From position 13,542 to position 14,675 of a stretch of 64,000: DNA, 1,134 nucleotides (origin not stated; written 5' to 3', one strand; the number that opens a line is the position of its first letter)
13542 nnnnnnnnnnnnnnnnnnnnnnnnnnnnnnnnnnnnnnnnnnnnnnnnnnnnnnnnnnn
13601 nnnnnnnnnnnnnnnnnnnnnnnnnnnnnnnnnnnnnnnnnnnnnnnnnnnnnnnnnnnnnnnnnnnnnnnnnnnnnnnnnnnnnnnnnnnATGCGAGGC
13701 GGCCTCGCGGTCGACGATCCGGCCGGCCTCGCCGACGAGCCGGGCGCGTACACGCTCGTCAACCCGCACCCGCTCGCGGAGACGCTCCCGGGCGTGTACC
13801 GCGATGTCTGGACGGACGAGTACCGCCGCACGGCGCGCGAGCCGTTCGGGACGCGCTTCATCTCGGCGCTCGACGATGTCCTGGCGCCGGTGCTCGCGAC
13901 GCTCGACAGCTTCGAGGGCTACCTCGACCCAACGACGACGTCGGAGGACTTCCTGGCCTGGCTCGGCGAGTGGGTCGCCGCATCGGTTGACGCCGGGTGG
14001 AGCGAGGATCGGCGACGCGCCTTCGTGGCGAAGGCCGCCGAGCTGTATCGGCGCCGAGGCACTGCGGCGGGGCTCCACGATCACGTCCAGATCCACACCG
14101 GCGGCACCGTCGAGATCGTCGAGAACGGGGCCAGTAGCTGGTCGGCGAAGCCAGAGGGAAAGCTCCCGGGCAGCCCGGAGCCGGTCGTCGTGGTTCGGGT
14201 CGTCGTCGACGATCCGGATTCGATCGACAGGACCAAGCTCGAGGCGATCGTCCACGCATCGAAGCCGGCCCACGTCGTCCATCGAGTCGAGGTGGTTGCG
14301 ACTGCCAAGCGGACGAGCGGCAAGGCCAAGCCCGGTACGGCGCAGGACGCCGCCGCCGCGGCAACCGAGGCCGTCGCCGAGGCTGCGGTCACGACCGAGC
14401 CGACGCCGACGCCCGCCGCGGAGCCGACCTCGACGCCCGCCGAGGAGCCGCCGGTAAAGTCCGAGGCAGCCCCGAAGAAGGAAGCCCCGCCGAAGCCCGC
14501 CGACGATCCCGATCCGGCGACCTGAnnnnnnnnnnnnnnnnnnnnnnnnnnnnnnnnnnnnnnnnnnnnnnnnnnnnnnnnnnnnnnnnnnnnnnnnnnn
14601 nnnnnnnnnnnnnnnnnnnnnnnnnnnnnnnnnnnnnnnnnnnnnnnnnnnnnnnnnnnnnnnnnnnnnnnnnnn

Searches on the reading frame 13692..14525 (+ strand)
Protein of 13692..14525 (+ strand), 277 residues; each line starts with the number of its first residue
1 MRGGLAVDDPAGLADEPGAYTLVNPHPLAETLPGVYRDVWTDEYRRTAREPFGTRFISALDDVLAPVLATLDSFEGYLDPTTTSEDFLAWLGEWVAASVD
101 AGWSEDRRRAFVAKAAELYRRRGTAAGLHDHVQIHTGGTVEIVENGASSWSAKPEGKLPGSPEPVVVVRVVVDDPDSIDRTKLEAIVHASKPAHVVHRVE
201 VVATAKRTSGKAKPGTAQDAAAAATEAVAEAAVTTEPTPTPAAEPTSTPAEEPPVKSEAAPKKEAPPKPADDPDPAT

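Call 6: search_protein_families(library=pfam, proteins=[window:13692-14525:+], max_evalue=0.01)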
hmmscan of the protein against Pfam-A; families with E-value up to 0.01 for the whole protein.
window:13692-14525:+ (277 aa): 1 family
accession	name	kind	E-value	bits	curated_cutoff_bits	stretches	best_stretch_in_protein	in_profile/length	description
PF09684.15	Tail_P2_I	-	8.9e-16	58.5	20.6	1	57-193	9-138/139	Phage tail protein (Tail_P2_I)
